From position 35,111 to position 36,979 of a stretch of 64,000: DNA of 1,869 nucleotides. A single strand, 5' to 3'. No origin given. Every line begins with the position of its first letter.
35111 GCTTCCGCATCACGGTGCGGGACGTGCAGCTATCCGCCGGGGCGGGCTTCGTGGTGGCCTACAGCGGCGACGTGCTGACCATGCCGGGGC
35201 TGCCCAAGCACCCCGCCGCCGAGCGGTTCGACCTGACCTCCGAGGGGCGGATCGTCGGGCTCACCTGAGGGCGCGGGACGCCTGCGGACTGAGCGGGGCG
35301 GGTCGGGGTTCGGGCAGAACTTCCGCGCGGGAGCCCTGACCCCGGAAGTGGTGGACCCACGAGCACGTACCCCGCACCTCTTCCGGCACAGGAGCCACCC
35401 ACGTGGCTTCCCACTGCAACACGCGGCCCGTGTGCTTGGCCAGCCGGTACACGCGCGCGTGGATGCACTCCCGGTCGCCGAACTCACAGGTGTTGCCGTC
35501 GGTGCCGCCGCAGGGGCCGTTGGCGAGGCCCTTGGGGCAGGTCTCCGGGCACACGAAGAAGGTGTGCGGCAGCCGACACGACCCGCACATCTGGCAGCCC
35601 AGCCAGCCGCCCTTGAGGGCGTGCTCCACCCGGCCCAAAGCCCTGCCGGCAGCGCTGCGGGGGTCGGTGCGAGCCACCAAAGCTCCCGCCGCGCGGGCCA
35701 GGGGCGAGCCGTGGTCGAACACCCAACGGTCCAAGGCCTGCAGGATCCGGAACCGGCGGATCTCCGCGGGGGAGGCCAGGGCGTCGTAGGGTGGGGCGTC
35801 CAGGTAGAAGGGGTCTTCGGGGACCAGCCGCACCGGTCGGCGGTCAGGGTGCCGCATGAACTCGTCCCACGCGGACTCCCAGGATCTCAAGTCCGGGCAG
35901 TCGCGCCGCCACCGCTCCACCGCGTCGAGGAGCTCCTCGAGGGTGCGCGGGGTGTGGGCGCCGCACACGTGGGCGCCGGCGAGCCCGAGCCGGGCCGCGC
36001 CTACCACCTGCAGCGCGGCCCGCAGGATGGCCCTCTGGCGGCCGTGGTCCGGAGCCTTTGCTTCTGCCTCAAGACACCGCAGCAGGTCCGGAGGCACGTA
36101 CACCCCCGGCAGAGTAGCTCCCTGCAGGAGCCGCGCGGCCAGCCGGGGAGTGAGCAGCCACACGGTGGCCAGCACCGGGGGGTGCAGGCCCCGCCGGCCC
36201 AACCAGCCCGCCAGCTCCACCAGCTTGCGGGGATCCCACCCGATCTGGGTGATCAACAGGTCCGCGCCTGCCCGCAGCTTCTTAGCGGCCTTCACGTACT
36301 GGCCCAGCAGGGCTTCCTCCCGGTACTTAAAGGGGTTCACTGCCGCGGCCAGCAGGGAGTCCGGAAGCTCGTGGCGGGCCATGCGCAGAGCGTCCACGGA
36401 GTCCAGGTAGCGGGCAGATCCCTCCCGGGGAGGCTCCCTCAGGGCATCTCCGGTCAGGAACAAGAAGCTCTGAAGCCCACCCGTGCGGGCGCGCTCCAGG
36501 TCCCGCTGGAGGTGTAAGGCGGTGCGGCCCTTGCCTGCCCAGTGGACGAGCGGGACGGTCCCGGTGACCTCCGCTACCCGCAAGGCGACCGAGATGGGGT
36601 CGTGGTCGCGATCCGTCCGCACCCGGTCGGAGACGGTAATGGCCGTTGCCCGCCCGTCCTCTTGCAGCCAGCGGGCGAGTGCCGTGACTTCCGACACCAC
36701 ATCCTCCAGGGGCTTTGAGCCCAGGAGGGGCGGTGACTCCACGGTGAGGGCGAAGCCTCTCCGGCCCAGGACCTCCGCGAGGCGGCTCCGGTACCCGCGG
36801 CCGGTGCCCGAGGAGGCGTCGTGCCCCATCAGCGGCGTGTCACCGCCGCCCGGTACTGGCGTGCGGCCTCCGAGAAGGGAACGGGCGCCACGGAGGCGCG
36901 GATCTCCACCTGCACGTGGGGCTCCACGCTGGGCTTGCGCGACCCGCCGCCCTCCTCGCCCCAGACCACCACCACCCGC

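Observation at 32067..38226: Complete tetrahydrofolate-dependent aryl-O-demethylation module (two LigM/DesA-like enzymes, LigH-like Fhs, MetF) in a high-GC Firmicutes-like genome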

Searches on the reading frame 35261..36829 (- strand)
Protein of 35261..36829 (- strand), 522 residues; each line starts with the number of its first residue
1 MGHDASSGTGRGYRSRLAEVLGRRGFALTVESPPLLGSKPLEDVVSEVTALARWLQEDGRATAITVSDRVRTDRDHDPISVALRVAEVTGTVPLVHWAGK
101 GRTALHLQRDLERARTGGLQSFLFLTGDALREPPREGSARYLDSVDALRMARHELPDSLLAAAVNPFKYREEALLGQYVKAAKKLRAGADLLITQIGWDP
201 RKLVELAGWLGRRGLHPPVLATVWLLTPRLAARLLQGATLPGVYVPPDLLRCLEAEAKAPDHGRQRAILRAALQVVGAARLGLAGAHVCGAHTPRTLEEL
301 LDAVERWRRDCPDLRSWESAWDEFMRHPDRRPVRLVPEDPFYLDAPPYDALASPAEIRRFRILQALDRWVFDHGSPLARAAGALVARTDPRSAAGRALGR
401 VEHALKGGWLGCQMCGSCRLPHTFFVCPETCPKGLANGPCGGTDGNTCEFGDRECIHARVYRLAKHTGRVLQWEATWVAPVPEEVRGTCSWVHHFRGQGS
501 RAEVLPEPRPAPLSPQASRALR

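Call 4: search_protein_families(library=pfam, proteins=[window:35261-36829:-])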
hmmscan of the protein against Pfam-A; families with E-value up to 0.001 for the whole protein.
window:35261-36829:- (522 aa): 2 families
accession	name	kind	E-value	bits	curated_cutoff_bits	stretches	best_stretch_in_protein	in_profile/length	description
PF12225.13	DUF5981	-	3.2e-17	62.4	23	1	403-473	13-85/95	Methylene-tetrahydrofolate reductase C terminal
PF02219.23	MTHFR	-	2.6e-11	43.9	24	1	61-289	41-271/287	Methylenetetrahydrofolate reductase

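Call 5: search_protein_families(library=ncbifam, proteins=[window:35261-36829:-])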
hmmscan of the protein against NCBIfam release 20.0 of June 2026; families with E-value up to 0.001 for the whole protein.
window:35261-36829:- (522 aa): 3 families
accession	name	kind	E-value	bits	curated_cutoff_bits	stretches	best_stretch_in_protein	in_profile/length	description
NF006396.0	PRK08645.1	equivalog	2.6e-10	39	453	1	16-268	313-566/611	bifunctional homocysteine S-methyltransferase/methylenetetrahydrofolate reductase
TIGR00676.1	fadh2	equivalog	8.5e-08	31.9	293.7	1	77-291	45-261/275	methylenetetrahydrofolate reductase [NAD(P)H]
TIGR00677.1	fadh2_euk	equivalog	8.7e-05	22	310.05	1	81-253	50-224/281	methylenetetrahydrofolate reductase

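Call 10: search_solved_structures(query=window:35261-36829:-, max_evalue=1)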
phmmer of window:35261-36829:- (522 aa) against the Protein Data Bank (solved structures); distinct sequences matched with E-value up to 1: 4.
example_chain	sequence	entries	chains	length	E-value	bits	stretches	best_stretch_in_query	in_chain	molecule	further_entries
1v93_A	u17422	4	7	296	0.00019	23.6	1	80-290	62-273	5,10-Methylenetetrahydrofolate reductase | Methylenetetrahydrofolate reductase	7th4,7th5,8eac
3apt_A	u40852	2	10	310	0.00023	23.4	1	80-290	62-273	Methylenetetrahydrofolate reductase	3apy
6fcx_A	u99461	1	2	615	0.0089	18.1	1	73-334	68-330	Methylenetetrahydrofolate reductase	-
8qa4_A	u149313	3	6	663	0.01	17.9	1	73-334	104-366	Methylenetetrahydrofolate reductase (NADPH)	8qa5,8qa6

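Call 48: find_homologous_proteins(query=window:35261-36829:-, max_evalue=0.00001)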
Query window:35261-36829:- (522 aa): 574 proteins with E <= 0.00001 among 8000 candidates; the best 120 are listed.
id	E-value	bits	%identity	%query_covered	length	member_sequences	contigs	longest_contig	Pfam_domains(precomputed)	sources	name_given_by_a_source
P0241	0.0e+0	1054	88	100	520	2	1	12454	PF02219.24,PF12225.14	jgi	jgi:methylenetetrahydrofolate reductase (NADPH)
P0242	3.6e-273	925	79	98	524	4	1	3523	PF02219.24,PF12225.14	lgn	-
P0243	7.7e-270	914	78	98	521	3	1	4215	PF02219.24,PF12225.14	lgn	-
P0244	3.8e-241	820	73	95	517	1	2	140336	PF02219.24,PF12225.14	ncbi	-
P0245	1.3e-238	811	70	96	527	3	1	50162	PF02219.24,PF12225.14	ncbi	-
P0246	6.5e-238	809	71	95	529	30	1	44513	PF02219.24,PF12225.14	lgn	-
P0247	9.9e-237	805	70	98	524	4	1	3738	PF02219.24,PF12225.14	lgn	-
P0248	2.7e-234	797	70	95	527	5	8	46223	PF02219.24,PF12225.14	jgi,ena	jgi:methylenetetrahydrofolate reductase (NADPH)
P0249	5.2e-232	790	70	97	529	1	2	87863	PF02219.24,PF12225.14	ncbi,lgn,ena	-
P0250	4.9e-229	780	69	96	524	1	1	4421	PF02219.24,PF12225.14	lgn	-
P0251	2.4e-228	778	68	97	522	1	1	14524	PF02219.24,PF12225.14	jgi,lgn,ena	-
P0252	6.0e-224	763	69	95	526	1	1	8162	PF02219.24,PF12225.14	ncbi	-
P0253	6.2e-224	763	67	95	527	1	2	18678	PF02219.24,PF12225.14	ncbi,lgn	-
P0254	1.9e-220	751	65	98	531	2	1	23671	PF02219.24,PF12225.14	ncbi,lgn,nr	ncbi:MAG: methylenetetrahydrofolate reductase C-terminal domain-containing protein [Armatimonadota b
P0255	6.5e-212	723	65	95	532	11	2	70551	PF02219.24,PF12225.14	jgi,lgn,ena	-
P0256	5.0e-209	714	64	96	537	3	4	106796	PF02219.24,PF12225.14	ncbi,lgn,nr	ncbi:MAG: methylenetetrahydrofolate reductase C-terminal domain-containing protein [Armatimonadota b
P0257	4.2e-205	701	62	97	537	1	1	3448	PF02219.24,PF12225.14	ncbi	-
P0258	1.3e-201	689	67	90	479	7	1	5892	PF02219.24,PF12225.14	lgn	-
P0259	4.0e-185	635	68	81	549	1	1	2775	PF02219.24,PF12225.14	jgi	jgi:methylenetetrahydrofolate reductase (NADPH)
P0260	2.5e-149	517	52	92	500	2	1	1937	PF02219.24,PF12225.14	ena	-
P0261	3.1e-145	503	50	94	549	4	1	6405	PF02219.24,PF12225.14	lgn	-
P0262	3.5e-145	503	51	95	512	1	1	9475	PF02219.24,PF12225.14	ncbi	-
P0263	2.3e-142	494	49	95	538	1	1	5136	PF02219.24,PF12225.14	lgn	-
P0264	5.9e-142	492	51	93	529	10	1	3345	PF02219.24,PF12225.14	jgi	jgi:methylenetetrahydrofolate reductase (NADPH)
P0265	9.8e-142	492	50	94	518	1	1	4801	PF02219.24,PF12225.14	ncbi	-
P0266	2.4e-140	487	49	96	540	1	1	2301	PF02219.24,PF12225.14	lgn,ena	-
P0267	2.6e-140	487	49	97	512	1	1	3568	PF02219.24,PF12225.14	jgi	-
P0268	3.6e-140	486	49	97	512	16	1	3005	PF02219.24,PF12225.14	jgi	-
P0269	1.3e-139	485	49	97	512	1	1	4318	PF02219.24,PF12225.14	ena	-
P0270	1.4e-139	485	49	93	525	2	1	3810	PF02219.24,PF12225.14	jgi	-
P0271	1.4e-139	485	49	97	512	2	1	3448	PF02219.24,PF12225.14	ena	-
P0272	1.6e-139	484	49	97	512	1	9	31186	PF02219.24,PF12225.14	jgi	-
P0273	2.1e-139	484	48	97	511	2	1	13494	PF02219.24,PF12225.14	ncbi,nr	ncbi:MAG: methylenetetrahydrofolate reductase C-terminal domain-containing protein [Armatimonadetes 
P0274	3.0e-139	483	48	96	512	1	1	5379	PF02219.24,PF12225.14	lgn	-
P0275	2.5e-138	480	49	93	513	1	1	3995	PF02219.24,PF12225.14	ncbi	-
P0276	1.2e-137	478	49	94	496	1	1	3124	PF02219.24,PF12225.14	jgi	-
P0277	4.6e-137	476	51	94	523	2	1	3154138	PF02219.24,PF12225.14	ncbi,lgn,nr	ncbi:MAG: methylenetetrahydrofolate reductase C-terminal domain-containing protein [Armatimonadota b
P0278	6.1e-136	473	47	97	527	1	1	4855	PF02219.24,PF12225.14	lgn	-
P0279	8.7e-136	472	48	93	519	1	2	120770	PF02219.24,PF12225.14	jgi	-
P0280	1.2e-135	472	50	94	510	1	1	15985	PF02219.24,PF12225.14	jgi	jgi:methylenetetrahydrofolate reductase (NADPH)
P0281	1.6e-135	471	50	93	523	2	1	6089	PF02219.24,PF12225.14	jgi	jgi:methylenetetrahydrofolate reductase (NADPH)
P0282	1.7e-135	471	47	93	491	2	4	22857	PF02219.24,PF12225.14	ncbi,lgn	-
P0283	8.8e-135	469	48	95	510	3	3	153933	PF02219.24,PF12225.14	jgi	-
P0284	1.6e-134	468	47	95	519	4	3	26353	PF02219.24,PF12225.14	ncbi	-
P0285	1.7e-134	468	48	95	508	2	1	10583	PF02219.24,PF12225.14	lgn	-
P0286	2.0e-134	468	47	96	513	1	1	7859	PF02219.24,PF12225.14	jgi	jgi:methylenetetrahydrofolate reductase (NADPH)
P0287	2.4e-134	467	48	94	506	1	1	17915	PF02219.24,PF12225.14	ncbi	-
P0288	4.2e-134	466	47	95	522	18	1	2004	PF02219.24,PF12225.14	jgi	jgi:methylenetetrahydrofolate reductase (NADPH)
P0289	1.3e-133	465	49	93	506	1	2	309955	PF02219.24,PF12225.14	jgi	-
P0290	1.5e-133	465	48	95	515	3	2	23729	PF02219.24,PF12225.14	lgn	-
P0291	2.0e-133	464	48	94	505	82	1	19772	PF02219.24,PF12225.14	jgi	-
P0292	1.2e-132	462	48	94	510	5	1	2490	PF02219.24,PF12225.14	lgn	-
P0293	2.0e-132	461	47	93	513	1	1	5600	PF02219.24,PF12225.14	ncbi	-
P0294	2.8e-132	460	47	94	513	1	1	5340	PF02219.24,PF12225.14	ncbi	-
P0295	3.4e-132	460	46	95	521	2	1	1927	PF02219.24,PF12225.14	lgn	-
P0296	5.2e-132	460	47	92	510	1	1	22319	PF02219.24,PF12225.14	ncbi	-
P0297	1.4e-131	458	47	95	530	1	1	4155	PF02219.24,PF12225.14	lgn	-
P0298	1.9e-131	458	47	93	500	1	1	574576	PF02219.24,PF12225.14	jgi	-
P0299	3.3e-131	457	48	93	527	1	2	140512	PF02219.24,PF12225.14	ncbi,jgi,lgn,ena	-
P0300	3.8e-130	453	47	94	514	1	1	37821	PF02219.24,PF12225.14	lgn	-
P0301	7.8e-130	452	50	93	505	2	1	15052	PF02219.24,PF12225.14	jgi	jgi:methylenetetrahydrofolate reductase (NADPH)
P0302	2.1e-129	451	47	95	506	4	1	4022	PF02219.24,PF12225.14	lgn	-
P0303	3.3e-129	450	45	93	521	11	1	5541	PF02219.24,PF12225.14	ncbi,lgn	ncbi:MAG TPA: methylenetetrahydrofolate reductase C-terminal domain-containing protein [bacterium]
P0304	5.2e-129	450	49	88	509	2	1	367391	PF02219.24,PF12225.14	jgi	-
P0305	8.0e-129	449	46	94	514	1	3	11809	PF02219.24,PF12225.14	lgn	-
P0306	1.1e-128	449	46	97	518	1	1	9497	PF02219.24,PF12225.14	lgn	-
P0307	1.3e-128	448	45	95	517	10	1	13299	PF02219.24,PF12225.14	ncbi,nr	ncbi:MAG: methylenetetrahydrofolate reductase C-terminal domain-containing protein [Armatimonadetes 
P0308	1.4e-128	448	46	94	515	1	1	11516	PF02219.24,PF12225.14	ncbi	-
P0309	2.0e-128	448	46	94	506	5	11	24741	PF02219.24,PF12225.14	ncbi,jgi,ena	-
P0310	3.0e-128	447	47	94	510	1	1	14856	PF02219.24,PF12225.14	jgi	jgi:methylenetetrahydrofolate reductase (NADPH)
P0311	6.0e-128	446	45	96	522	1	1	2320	PF02219.24,PF12225.14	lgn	-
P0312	7.0e-128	446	48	94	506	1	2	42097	PF02219.24,PF12225.14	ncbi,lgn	ncbi:MAG: methylenetetrahydrofolate reductase C-terminal domain-containing protein [bacterium]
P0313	8.5e-128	446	47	95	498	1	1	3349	PF02219.24,PF12225.14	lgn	-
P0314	8.7e-128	446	45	95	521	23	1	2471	PF02219.24,PF12225.14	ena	-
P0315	1.1e-127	445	45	94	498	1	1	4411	PF02219.24,PF12225.14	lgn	-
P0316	1.1e-127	445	47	93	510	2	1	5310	PF02219.24,PF12225.14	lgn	-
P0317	3.0e-127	444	48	93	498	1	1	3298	PF02219.24,PF12225.14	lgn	-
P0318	3.9e-127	443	47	94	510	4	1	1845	PF02219.24,PF12225.14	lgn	-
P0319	5.8e-127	443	47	93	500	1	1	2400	PF02219.24,PF12225.14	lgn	-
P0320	6.3e-127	443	45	97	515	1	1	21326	PF02219.24,PF12225.14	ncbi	-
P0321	8.3e-127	442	45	95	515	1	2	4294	PF02219.24,PF12225.14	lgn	-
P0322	2.2e-126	441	47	94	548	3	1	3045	PF02219.24,PF12225.14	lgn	-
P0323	8.2e-125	436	44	93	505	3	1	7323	PF02219.24,PF12225.14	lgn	-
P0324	1.8e-124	435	45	93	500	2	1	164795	PF02219.24,PF12225.14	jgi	jgi:methylenetetrahydrofolate reductase (NADPH)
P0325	3.6e-124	434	47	93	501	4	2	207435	PF02219.24,PF12225.14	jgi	jgi:methylenetetrahydrofolate reductase (NADPH)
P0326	1.4e-123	432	45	92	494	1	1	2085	PF02219.24,PF12225.14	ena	-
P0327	2.1e-123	431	47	95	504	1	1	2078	PF02219.24,PF12225.14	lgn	-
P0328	3.6e-123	430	50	87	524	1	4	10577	PF02219.24,PF12225.14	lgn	-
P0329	5.3e-123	430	47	95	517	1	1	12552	PF02219.24,PF12225.14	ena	-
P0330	7.6e-123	429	46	94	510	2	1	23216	PF02219.24,PF12225.14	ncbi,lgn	ncbi:MAG TPA: methylenetetrahydrofolate reductase C-terminal domain-containing protein [bacterium]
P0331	3.6e-122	427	47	95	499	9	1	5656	PF02219.24,PF12225.14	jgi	jgi:methylenetetrahydrofolate reductase (NADPH)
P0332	3.7e-121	424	45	93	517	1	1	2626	PF02219.24,PF12225.14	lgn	-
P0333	6.1e-121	423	46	93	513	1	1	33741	PF02219.24,PF12225.14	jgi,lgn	jgi:methylenetetrahydrofolate reductase (NADPH)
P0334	9.0e-121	422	46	95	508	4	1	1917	PF02219.24,PF12225.14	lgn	-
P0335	1.7e-120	422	48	93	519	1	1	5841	PF02219.24,PF12225.14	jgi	jgi:methylenetetrahydrofolate reductase (NADPH)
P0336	5.0e-120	420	47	95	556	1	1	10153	PF02219.24,PF12225.14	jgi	jgi:methylenetetrahydrofolate reductase (NADPH)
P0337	8.4e-120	419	45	93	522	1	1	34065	PF02219.24,PF12225.14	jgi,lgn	jgi:methylenetetrahydrofolate reductase (NADPH)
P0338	1.4e-119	419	46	95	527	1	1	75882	PF02219.24,PF12225.14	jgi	jgi:methylenetetrahydrofolate reductase (NADPH)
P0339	2.1e-119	418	45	95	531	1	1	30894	PF02219.24,PF12225.14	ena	-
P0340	4.3e-119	417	45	94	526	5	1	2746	PF02219.24,PF12225.14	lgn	-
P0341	4.7e-119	417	46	95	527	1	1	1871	PF02219.24,PF12225.14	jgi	jgi:methylenetetrahydrofolate reductase (NADPH)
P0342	6.6e-119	416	45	93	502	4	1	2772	PF02219.24,PF12225.14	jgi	jgi:methylenetetrahydrofolate reductase (NADPH)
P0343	6.9e-119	416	46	93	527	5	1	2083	PF02219.24,PF12225.14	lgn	-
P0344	7.1e-119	416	49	89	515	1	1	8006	PF02219.24,PF12225.14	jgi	jgi:methylenetetrahydrofolate reductase (NADH)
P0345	8.3e-119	416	65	54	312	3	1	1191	PF12225.14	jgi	jgi:methylenetetrahydrofolate reductase (NADPH)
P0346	3.4e-118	414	46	96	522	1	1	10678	PF02219.24,PF12225.14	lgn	-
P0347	3.9e-118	414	46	98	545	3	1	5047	PF02219.24,PF12225.14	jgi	jgi:methylenetetrahydrofolate reductase (NADH)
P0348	4.0e-118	414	46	93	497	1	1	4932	PF02219.24,PF12225.14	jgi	jgi:methylenetetrahydrofolate reductase (NADPH)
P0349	6.9e-118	413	45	95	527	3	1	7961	PF02219.24,PF12225.14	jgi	jgi:methylenetetrahydrofolate reductase (NADPH)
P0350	8.5e-118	413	45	92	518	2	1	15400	PF02219.24,PF12225.14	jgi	-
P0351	1.2e-117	412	46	95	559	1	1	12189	PF02219.24,PF12225.14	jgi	jgi:methylenetetrahydrofolate reductase (NADPH)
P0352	1.3e-117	412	44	95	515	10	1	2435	PF02219.24,PF12225.14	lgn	-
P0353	1.4e-117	412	47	93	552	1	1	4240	PF02219.24,PF12225.14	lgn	-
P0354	1.5e-117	412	45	96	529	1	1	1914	PF02219.24,PF12225.14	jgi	jgi:methylenetetrahydrofolate reductase (NADPH)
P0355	1.1e-116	409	45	94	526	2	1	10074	PF02219.24,PF12225.14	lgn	-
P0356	1.4e-116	409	47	84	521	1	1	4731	PF02219.24,PF12225.14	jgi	jgi:methylenetetrahydrofolate reductase (NADPH)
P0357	1.6e-116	408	45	95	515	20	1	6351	PF02219.24,PF12225.14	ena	-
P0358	3.7e-116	407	49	87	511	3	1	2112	PF02219.24,PF12225.14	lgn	-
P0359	6.1e-116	407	45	94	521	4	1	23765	PF02219.24,PF12225.14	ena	-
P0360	7.5e-116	406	46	94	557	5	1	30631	PF02219.24,PF12225.14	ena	-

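Call 59: search_solved_structures(query=A2, max_evalue=0.01, show_alignments=2)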
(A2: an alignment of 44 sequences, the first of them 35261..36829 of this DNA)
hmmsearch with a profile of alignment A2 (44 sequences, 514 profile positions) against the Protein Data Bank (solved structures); distinct sequences matched with E-value up to 0.01: 9.
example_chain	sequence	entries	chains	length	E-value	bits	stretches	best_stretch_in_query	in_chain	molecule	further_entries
3apt_A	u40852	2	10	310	6.4e-14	54.5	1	72-297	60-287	Methylenetetrahydrofolate reductase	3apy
1v93_A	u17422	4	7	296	6.8e-14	54.4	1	72-296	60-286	5,10-Methylenetetrahydrofolate reductase | Methylenetetrahydrofolate reductase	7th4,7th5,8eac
6fcx_A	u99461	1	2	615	4e-12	48.5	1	8-341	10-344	Methylenetetrahydrofolate reductase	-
8qa4_A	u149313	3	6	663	4.9e-12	48.2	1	8-341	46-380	Methylenetetrahydrofolate reductase (NADPH)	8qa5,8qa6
6fnu_A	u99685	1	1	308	1.5e-07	33.4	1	78-253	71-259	Methylenetetrahydrofolate reductase 1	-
8uy2_A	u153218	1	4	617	6.5e-07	31.3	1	84-249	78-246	Methylenetetrahydrofolate reductase-like protein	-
8uy1_D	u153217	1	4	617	6.8e-07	31.3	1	84-249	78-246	Methylenetetrahydrofolate reductase-like protein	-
5ume_A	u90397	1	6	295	0.001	20.8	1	76-225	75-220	5,10-methylenetetrahydrofolate reductase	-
7rml_A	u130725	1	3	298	0.0011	20.7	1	75-267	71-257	5,10-methylenetetrahydrofolate reductase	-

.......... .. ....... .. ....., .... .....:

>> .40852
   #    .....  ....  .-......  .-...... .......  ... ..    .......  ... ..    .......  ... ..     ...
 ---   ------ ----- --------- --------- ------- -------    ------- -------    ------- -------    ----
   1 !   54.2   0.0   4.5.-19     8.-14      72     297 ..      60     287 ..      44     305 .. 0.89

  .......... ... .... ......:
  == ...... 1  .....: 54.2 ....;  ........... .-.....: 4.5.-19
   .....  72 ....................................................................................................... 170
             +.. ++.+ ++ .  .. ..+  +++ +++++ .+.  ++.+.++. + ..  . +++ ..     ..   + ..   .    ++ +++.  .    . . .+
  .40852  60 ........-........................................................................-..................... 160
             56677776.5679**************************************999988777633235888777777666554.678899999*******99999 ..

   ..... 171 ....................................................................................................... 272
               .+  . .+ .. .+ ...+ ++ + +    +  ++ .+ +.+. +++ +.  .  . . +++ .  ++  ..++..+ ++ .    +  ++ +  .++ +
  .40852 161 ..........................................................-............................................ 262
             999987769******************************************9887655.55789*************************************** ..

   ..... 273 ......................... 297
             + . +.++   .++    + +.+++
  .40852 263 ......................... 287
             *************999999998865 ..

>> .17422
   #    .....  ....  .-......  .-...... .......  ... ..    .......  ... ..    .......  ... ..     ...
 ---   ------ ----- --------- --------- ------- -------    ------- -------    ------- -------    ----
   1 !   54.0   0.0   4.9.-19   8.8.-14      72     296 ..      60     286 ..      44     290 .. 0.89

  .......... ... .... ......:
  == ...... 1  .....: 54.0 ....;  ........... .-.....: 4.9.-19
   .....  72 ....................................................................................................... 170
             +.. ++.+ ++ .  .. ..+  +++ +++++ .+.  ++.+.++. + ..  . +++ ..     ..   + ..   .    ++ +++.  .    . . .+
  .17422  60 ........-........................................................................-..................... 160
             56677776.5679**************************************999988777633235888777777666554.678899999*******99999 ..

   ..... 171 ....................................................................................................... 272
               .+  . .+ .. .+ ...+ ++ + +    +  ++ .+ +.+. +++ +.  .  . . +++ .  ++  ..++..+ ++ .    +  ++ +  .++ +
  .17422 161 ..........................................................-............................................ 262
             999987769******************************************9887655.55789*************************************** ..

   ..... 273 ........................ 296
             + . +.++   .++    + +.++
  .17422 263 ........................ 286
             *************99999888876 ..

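Call 71: find_encoding_contigs(protein=P0277, flank=6000, max_places=2)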
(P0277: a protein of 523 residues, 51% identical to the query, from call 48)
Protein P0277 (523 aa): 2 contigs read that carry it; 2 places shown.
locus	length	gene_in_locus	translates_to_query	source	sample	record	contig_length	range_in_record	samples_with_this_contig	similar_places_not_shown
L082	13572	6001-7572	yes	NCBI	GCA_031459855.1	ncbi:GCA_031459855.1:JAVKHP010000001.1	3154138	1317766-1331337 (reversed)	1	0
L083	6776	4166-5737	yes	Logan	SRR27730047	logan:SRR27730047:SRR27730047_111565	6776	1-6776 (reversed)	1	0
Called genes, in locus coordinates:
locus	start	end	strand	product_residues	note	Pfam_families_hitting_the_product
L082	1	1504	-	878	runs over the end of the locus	PF00890:FAD_binding_2 (weak), PF01266:DAO, PF16350:FAO_M, PF01571:GCV_T, PF08669:GCV_T_C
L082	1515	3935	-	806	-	PF00890:FAD_binding_2, PF01266:DAO, PF16350:FAO_M, PF01571:GCV_T, PF08669:GCV_T_C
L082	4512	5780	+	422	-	PF00196:GerE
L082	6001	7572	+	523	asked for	PF02219:MTHFR, PF12225:DUF5981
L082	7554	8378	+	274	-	PF00809:Pterin_bind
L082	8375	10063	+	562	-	PF01268:FTHFS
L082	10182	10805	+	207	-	PF02965:Met_synt_B12 (weak)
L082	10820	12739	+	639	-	PF00111:Fer2, PF17650:RACo_linker, PF17651:Raco_middle, PF14574:RACo_C_ter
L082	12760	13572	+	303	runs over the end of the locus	PF02574:S-methyl_trans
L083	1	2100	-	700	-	?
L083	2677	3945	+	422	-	PF00196:GerE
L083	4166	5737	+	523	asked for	PF02219:MTHFR, PF12225:DUF5981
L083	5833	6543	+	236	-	PF00809:Pterin_bind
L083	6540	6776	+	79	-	?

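Call 72: find_encoding_contigs(protein=P0298, flank=6000, max_places=2)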
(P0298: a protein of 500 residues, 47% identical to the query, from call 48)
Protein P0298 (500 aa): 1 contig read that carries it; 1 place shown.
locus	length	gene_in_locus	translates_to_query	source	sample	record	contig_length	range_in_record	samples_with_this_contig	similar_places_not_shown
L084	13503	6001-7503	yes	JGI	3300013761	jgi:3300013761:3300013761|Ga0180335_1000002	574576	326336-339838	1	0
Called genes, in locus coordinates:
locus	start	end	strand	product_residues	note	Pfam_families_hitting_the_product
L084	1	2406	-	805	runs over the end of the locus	PF00890:FAD_binding_2 (faint), PF01266:DAO, PF16350:FAO_M, PF01571:GCV_T, PF08669:GCV_T_C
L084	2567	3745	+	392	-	PF01571:GCV_T, PF08669:GCV_T_C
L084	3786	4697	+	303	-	PF01633:Choline_kinase, PF01636:APH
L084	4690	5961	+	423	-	PF00083:Sugar_tr (faint), PF07690:MFS_1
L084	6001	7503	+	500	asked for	PF02219:MTHFR, PF12225:DUF5981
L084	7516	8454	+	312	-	PF01633:Choline_kinase, PF01636:APH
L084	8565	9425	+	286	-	PF00117:GATase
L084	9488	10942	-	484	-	PF00171:Aldedh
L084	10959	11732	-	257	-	PF00106:adh_short, PF08659:KR, PF13561:adh_short_C2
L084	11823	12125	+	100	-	PF03795:YCII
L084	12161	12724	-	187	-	-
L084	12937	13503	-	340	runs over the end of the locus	PF01590:GAF, PF13185:GAF_2, PF13492:GAF_3, PF00990:GGDEF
